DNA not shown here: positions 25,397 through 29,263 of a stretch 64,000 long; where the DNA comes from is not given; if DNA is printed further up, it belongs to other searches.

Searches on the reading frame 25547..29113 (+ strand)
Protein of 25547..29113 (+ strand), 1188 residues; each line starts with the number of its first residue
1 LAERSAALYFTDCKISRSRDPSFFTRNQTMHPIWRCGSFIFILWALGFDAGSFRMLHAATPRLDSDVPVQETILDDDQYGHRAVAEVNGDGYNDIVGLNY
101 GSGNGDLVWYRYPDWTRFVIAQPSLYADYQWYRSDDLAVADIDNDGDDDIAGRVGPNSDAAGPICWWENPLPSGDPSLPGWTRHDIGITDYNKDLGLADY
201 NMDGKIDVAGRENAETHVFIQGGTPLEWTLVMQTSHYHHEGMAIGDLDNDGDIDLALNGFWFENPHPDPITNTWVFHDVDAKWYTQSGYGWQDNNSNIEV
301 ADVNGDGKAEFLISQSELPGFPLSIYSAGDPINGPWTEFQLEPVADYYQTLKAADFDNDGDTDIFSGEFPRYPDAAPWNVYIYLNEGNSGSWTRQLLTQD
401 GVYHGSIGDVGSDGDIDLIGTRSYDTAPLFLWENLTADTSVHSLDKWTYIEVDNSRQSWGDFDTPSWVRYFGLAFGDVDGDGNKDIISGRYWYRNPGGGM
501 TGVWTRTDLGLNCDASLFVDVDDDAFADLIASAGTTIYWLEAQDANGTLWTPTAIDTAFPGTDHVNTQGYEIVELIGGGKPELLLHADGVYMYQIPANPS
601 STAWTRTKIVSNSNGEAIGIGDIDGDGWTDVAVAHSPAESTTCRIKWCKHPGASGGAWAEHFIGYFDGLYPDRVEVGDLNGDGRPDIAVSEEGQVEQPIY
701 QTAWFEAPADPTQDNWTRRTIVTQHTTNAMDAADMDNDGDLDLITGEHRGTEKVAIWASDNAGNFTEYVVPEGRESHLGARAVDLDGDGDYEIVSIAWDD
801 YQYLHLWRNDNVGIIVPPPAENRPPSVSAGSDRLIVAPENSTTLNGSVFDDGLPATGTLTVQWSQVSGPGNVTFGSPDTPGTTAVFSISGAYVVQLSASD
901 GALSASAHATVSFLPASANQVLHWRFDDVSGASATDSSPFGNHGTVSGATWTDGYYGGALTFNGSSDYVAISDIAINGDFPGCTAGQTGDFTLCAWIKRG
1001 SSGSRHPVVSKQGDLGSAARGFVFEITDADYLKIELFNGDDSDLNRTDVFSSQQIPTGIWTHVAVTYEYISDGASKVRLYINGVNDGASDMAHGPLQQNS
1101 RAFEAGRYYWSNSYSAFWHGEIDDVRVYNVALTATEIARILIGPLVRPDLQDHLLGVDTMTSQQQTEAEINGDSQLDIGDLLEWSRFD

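Call 63: search_protein_families(library=pfam, proteins=[window:25547-29113:+], max_evalue=0.001)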
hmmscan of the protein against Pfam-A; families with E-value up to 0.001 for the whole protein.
window:25547-29113:+ (1188 aa): 4 families
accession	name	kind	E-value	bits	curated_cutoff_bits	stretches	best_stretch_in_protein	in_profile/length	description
PF13517.12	FG-GAP_3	-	4.6e-43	146.1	26.9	6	678-744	1-60/61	FG-GAP-like repeat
PF13385.13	Laminin_G_3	-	3.6e-28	99.1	27.6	1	964-1138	2-151/151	Concanavalin A-like lectin/glucanases superfamily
PF01839.29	FG-GAP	-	7.9e-20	70.8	22.1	1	674-690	5-21/37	FG-GAP repeat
PF22352.2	K319L-like_PKD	-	2.3e-09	37.6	27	1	829-911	1-82/84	K319L-like, PKD domain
